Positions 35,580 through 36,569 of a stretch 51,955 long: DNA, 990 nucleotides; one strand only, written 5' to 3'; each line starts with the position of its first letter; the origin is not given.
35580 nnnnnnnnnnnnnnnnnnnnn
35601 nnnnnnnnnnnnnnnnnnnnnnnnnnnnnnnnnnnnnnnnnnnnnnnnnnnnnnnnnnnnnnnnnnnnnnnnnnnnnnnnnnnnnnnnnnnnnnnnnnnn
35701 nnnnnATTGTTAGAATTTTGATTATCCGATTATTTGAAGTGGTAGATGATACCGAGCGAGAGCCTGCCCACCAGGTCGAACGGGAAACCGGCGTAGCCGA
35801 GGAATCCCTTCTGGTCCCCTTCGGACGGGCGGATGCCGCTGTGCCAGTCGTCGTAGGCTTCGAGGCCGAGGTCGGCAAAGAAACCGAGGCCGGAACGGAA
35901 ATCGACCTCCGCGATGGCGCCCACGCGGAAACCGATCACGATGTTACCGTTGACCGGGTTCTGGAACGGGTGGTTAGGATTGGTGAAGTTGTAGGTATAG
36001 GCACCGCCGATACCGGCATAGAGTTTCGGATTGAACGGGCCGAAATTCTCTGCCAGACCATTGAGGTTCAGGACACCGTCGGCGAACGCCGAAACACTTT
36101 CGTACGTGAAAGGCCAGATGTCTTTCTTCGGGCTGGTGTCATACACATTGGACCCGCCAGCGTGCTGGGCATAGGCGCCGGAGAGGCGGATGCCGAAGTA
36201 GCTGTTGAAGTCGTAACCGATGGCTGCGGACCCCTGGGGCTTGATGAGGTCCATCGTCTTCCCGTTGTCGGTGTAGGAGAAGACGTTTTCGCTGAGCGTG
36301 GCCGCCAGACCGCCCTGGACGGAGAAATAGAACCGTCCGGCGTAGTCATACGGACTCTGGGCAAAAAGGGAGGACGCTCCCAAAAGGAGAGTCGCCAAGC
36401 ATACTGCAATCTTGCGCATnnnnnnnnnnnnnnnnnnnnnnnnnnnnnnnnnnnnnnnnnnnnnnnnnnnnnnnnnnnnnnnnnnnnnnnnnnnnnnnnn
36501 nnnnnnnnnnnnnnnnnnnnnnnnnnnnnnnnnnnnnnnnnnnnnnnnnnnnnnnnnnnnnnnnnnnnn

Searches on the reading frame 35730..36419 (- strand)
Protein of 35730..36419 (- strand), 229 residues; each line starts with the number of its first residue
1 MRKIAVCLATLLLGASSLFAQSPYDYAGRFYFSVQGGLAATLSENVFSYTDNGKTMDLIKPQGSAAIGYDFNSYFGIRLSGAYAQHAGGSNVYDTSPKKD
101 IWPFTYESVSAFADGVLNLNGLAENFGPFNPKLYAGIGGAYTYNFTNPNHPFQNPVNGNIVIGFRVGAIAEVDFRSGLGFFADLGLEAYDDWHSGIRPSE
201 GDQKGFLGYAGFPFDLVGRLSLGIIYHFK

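Call 3: search_protein_families(library=pfam, proteins=[window:35730-36419:-], max_evalue=0.01)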
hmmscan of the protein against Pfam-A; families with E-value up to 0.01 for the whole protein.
window:35730-36419:- (229 aa): 1 family
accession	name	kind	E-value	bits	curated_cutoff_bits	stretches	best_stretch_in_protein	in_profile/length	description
PF13505.12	OMP_b-brl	-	0.0012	19.5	28.7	1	12-176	2-142/175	Outer membrane protein beta-barrel domain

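Call 4: search_protein_families(library=ncbifam, proteins=[window:35730-36419:-], max_evalue=0.01)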
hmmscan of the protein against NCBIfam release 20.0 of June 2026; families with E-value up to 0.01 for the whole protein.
window:35730-36419:- (229 aa): 0 families
